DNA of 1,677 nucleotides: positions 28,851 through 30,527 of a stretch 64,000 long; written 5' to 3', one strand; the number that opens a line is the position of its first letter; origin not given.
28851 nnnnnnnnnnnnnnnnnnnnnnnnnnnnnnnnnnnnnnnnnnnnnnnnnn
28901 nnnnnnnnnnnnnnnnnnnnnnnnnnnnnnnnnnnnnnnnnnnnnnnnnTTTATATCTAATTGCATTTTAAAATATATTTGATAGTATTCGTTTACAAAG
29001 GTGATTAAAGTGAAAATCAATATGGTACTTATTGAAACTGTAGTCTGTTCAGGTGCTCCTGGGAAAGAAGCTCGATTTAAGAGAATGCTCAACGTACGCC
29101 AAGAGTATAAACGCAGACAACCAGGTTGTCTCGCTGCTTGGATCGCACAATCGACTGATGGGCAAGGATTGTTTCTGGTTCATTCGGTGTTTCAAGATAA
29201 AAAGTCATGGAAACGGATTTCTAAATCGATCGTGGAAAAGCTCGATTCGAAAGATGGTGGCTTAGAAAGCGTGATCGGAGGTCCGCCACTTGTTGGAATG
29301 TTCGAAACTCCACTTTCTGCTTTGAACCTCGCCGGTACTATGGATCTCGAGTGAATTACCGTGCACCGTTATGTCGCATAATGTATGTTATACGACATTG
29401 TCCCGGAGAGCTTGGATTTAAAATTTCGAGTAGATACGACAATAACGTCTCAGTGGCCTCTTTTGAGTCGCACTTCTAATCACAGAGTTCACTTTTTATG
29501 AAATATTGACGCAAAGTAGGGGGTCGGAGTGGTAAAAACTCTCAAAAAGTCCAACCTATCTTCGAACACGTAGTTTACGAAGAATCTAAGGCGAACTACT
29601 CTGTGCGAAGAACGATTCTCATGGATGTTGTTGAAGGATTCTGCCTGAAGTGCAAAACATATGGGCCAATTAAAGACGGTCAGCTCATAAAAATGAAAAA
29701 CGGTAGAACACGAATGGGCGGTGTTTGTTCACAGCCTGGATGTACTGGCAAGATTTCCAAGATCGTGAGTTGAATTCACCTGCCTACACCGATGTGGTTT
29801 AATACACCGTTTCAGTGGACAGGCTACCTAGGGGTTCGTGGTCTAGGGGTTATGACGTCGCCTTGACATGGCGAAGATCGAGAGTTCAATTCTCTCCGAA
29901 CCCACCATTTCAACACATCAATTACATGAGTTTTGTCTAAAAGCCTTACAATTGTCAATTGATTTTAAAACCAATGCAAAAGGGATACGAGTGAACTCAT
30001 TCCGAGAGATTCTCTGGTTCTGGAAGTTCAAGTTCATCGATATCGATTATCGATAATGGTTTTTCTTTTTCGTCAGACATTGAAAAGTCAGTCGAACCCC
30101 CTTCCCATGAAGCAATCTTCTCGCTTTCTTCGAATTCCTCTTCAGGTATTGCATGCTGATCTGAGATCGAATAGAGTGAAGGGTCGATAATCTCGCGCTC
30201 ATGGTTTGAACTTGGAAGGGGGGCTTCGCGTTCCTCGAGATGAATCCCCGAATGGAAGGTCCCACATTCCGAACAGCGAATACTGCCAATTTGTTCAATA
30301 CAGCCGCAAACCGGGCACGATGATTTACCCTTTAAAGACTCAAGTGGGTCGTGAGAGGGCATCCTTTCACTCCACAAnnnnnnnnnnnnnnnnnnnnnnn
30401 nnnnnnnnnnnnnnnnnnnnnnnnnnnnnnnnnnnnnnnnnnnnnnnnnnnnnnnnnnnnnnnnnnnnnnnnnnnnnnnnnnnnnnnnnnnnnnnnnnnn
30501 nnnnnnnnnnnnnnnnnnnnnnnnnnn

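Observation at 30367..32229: Archaeal membrane protein combining two zinc ribbons, two canonical EF-hand pairs, polyacidic tracts and a 2-TM hairpin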

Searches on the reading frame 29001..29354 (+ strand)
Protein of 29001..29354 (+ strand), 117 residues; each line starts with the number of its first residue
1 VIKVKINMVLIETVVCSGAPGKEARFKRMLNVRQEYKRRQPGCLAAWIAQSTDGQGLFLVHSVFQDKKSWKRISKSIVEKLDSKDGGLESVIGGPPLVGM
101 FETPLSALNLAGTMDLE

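Call 10: search_protein_families(library=pfam, proteins=[window:29001-29354:+], max_evalue=0.001)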
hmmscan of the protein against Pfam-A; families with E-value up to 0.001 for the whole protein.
window:29001-29354:+ (117 aa): 1 family
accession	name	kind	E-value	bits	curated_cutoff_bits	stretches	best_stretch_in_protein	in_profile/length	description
PF03992.22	ABM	-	1.2e-07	32.3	23.1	1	18-74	10-67/78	Antibiotic biosynthesis monooxygenase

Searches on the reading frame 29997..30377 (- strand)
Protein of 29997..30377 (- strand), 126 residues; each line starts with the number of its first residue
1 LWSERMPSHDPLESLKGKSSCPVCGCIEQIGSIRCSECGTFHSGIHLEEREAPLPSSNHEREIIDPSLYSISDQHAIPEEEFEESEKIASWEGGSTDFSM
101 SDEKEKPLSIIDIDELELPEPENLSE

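Call 3: search_protein_families(library=pfam, proteins=[window:29997-30377:-], max_evalue=0.1)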
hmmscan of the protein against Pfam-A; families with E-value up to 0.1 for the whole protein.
window:29997-30377:- (126 aa): 0 families

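Call 4: search_protein_families(library=ncbifam, proteins=[window:29997-30377:-], max_evalue=0.1)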
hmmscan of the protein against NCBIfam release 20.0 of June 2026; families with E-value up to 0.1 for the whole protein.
window:29997-30377:- (126 aa): 0 families

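Call 54: find_homologous_proteins(query=A5, max_evalue=0.001)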
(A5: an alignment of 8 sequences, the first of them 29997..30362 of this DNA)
Query A5 (8 sequences) (121 aa, profile of the alignment): 461 proteins with E <= 0.001 among 1949 candidates; the best 120 are listed.
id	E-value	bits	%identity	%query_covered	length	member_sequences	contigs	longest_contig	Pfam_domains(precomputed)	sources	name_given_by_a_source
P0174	3.4e-48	180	69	100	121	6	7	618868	-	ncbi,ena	-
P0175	1.6e-47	178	99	100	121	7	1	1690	-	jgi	-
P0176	9.7e-47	176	69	100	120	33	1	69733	-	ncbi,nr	ncbi:hypothetical protein N9C12_06395 [Candidatus Poseidoniaceae archaeon]|nr:hypothetical protein [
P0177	1.3e-46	175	70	100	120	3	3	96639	-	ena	-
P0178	7.0e-46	173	76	99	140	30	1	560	-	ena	-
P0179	1.5e-45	172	74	99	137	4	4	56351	-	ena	-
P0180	1.5e-45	172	73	100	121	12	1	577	-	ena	-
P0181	2.0e-45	171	69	100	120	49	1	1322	-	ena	-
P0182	4.5e-45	170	70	99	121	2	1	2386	-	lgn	-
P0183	6.1e-45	170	74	96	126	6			-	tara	tara:strand:- start:15390 stop:15770 length:381 start_codon:yes stop_codon:yes gene_type:complete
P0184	6.9e-45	170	65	100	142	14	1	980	-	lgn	-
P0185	7.3e-45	170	79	100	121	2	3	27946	-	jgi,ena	-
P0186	8.0e-45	170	69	100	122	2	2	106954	-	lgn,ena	-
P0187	8.8e-45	169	79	100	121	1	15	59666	-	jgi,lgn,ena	-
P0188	1.1e-44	169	80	100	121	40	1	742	-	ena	-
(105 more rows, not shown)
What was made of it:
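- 29997..30362 (-): Downstream small acidic zinc-ribbon protein (121 aa); starts 5 nt after the EF gene's stop codon and is probably co-translated. Its 461 homologues are all unnamed or 'hypothetical', and the named ones are from Poseidoniales (call 54).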

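Call 62: search_protein_families(library=pfam, proteins=[window:29997-30362:-], max_evalue=5)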
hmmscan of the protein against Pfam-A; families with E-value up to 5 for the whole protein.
window:29997-30362:- (121 aa): 2 families
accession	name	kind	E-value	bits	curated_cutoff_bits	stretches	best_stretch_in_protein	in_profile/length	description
PF22747.2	Zn_ribbon_DUF2089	-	0.19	12.3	27.6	1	16-35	1-20/32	DUF2089 zinc ribbon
PF21349.2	RUBY_RBDX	-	1.3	9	26.5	0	29-39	2-12/30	Rubrerythrin, rubredoxin-like domain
